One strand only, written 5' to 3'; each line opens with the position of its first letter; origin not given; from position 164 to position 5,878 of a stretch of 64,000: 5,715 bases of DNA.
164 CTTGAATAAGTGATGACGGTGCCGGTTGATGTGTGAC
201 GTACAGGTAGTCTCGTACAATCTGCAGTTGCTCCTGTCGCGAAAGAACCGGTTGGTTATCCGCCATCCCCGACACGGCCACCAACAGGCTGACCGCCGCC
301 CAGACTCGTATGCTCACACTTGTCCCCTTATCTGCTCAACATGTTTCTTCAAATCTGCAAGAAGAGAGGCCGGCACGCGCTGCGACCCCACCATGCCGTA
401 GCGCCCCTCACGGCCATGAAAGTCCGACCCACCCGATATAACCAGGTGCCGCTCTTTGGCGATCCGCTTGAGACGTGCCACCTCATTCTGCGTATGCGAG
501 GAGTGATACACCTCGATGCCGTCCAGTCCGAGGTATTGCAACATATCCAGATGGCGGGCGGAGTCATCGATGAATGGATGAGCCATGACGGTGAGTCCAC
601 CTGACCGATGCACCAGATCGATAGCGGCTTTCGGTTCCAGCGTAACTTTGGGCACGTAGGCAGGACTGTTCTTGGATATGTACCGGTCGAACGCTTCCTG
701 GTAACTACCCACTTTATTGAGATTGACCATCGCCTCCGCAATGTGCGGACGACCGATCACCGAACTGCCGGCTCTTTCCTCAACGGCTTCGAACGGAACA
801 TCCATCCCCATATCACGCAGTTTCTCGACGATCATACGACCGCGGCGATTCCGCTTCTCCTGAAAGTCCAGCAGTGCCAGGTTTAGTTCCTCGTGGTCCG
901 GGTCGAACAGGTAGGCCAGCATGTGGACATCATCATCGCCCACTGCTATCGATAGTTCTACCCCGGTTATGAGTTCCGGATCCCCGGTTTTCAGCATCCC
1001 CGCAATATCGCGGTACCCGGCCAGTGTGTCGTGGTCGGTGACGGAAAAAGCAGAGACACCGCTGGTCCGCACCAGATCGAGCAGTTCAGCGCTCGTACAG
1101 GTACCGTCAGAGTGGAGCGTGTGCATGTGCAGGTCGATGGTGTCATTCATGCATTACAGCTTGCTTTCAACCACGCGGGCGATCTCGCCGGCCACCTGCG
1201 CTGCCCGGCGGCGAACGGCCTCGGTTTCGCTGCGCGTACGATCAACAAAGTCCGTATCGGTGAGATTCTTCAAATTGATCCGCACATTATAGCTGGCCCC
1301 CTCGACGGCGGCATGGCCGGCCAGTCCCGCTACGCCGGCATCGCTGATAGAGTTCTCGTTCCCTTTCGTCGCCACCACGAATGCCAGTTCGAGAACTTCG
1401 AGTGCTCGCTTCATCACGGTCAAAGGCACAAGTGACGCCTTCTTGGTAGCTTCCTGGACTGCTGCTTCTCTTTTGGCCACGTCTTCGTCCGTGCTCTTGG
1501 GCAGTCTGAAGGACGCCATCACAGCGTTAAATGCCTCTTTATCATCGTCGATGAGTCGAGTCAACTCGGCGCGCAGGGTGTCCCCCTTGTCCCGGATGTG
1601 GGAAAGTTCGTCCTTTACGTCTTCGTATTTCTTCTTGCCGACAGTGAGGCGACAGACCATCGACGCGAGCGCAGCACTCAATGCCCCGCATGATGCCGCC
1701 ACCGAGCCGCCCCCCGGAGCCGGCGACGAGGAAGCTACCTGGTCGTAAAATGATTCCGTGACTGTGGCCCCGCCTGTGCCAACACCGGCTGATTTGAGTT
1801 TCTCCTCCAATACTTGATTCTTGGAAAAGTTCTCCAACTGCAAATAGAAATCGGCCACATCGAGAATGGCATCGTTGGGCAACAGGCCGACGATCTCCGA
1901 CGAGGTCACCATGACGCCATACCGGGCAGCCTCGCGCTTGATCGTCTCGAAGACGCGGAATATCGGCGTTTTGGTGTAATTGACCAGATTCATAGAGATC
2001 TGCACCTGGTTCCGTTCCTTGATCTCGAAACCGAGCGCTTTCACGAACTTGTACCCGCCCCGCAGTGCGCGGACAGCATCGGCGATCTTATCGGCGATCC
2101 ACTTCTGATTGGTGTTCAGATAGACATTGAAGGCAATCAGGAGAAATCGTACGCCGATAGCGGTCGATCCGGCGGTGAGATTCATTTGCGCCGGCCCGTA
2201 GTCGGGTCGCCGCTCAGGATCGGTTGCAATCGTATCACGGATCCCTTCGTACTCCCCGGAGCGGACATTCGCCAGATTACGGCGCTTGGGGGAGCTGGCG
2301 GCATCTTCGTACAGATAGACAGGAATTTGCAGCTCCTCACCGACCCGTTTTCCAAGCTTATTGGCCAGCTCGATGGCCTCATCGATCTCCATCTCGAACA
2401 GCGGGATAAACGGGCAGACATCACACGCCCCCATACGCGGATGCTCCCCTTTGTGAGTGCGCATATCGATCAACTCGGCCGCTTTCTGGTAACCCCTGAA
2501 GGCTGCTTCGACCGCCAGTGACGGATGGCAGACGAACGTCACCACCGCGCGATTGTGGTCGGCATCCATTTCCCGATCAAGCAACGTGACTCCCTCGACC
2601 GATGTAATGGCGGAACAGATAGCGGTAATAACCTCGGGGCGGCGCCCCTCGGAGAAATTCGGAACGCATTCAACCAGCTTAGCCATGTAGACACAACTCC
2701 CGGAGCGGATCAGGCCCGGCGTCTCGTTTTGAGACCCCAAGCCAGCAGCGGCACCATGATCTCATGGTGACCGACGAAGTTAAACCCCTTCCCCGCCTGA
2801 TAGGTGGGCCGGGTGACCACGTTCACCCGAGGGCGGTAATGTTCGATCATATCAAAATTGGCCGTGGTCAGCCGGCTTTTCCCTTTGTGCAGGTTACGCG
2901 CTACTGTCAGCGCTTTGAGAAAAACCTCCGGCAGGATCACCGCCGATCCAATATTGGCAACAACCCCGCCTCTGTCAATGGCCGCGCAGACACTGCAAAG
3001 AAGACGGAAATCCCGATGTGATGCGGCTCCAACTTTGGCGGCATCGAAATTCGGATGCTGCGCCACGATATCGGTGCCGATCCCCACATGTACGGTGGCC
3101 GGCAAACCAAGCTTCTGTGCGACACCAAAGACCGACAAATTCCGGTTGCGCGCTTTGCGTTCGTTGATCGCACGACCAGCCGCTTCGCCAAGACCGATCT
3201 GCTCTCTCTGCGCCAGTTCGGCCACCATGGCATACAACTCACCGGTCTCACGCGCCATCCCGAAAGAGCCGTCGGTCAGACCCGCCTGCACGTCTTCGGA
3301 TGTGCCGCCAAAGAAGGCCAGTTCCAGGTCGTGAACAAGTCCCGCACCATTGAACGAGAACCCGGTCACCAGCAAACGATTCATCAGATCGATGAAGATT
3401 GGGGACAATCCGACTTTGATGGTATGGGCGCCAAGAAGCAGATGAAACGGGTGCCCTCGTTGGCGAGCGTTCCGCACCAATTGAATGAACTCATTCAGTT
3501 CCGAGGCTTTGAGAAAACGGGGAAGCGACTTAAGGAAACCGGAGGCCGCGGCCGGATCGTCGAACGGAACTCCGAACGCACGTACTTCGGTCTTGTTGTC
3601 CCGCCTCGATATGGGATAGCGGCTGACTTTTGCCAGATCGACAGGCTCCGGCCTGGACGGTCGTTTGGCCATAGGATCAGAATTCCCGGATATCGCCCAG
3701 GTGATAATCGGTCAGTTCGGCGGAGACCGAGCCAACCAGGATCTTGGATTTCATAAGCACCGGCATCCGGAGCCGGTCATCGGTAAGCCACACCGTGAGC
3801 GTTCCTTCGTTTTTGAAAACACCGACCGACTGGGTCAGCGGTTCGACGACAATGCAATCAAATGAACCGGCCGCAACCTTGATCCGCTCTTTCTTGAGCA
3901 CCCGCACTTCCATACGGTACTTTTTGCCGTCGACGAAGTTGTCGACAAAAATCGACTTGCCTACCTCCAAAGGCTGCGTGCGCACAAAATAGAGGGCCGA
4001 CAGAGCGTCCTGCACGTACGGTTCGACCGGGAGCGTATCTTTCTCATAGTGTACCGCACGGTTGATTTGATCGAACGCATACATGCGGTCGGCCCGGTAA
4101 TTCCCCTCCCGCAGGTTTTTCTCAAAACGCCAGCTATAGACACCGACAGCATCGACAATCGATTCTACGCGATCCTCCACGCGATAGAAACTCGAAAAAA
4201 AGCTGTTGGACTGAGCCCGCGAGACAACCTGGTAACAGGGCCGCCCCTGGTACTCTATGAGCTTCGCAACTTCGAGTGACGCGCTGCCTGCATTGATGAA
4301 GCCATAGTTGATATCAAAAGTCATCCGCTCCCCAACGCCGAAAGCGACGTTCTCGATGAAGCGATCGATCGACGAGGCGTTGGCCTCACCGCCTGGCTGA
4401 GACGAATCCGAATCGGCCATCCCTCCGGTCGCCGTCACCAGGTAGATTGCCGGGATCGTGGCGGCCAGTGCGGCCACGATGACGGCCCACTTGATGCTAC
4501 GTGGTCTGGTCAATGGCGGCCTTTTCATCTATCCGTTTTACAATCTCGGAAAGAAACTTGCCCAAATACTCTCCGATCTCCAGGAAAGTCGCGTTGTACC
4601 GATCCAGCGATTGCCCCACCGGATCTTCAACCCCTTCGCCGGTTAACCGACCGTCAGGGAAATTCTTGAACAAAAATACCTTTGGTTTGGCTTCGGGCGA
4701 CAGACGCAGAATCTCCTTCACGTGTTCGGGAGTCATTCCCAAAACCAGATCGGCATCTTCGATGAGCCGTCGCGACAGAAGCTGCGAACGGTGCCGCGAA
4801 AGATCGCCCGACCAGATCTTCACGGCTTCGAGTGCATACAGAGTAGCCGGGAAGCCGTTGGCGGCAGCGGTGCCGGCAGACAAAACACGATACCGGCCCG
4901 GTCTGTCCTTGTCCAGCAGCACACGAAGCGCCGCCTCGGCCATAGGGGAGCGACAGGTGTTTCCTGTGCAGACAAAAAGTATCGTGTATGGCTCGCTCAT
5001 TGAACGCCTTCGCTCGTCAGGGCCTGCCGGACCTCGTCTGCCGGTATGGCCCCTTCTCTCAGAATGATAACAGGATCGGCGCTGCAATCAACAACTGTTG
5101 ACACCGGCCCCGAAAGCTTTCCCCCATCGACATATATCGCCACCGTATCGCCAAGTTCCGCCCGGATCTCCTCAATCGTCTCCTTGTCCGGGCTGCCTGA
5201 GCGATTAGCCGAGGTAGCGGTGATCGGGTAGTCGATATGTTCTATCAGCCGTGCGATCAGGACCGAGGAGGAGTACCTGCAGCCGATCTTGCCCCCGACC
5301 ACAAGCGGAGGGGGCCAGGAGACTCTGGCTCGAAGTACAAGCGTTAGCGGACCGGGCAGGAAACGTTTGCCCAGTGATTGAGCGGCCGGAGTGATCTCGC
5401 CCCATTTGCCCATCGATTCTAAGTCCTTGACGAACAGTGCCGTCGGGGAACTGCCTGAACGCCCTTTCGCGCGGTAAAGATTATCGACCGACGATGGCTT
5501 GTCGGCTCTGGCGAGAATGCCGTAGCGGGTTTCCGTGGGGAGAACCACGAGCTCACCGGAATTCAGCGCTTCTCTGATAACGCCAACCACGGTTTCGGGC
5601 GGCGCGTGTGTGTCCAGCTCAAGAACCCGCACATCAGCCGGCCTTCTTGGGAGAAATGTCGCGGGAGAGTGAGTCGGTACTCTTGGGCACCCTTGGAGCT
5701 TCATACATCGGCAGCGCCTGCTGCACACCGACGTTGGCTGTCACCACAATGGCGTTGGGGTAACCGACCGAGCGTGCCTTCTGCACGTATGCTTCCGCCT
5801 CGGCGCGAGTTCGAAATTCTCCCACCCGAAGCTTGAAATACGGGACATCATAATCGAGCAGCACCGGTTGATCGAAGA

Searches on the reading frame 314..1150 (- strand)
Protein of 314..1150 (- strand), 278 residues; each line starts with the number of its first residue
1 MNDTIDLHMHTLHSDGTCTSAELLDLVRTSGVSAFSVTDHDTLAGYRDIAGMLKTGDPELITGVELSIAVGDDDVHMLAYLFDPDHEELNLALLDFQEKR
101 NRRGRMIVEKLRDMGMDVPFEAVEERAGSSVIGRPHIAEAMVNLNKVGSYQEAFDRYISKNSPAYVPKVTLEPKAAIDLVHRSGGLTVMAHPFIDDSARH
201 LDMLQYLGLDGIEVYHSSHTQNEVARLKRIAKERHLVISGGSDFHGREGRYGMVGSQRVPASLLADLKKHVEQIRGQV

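Call 50: search_protein_families(library=pfam, proteins=[window:314-1150:-], max_evalue=0.001)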
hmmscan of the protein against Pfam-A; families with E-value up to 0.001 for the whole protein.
window:314-1150:- (278 aa): 1 family
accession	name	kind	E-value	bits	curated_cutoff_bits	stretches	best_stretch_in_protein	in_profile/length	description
PF02811.25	PHP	-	1.2e-07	32.6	26.4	1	6-76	1-74/164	PHP domain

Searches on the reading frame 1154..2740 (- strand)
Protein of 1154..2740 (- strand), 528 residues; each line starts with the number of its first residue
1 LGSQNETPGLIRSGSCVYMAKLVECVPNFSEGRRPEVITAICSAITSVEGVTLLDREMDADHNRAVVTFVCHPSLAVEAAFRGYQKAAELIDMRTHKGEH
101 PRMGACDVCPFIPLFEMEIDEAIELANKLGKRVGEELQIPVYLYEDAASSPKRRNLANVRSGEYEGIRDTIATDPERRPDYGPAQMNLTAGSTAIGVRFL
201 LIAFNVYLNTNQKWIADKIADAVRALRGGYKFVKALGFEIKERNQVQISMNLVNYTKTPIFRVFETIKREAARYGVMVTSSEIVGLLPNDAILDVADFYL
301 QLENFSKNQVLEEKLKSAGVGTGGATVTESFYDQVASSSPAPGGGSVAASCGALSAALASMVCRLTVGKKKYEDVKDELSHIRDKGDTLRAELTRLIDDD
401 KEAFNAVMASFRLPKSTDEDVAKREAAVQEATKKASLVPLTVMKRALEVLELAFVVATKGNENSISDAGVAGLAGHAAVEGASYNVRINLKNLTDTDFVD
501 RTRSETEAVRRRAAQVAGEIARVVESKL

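Call 50: search_protein_families(library=pfam, proteins=[window:1154-2740:-], max_evalue=0.001)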
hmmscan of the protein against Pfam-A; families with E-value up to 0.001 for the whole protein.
window:1154-2740:- (528 aa): 3 families
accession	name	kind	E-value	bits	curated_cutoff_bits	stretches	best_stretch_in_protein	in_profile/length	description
PF07837.17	FTCD_N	-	9.1e-70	234.4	27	1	22-198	1-176/176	Formiminotransferase domain, N-terminal subdomain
PF04961.17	FTCD_C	-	1.7e-67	227.1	24.5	1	329-507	3-181/182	Formiminotransferase-cyclodeaminase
PF02971.19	FTCD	-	3.6e-28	98.8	24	1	200-310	1-120/145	Formiminotransferase domain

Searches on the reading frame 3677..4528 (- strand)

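Call 50: search_protein_families(library=pfam, proteins=[window:3677-4528:-], max_evalue=0.001)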
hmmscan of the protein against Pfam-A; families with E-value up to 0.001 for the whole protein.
window:3677-4528:- (283 aa): 1 family
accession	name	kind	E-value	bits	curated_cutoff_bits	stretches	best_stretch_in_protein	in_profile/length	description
PF11306.15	DUF3108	-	3.8e-45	154.7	26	1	70-273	1-209/209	Protein of unknown function (DUF3108)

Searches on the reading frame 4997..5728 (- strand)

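Call 50: search_protein_families(library=pfam, proteins=[window:4997-5728:-], max_evalue=0.001)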
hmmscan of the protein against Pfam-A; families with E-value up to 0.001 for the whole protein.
window:4997-5728:- (243 aa): 1 family
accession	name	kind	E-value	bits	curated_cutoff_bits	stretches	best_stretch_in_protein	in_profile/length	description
PF01300.24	Sua5_yciO_yrdC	-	1.6e-41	142.2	25.1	1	53-226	1-178/178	Telomere recombination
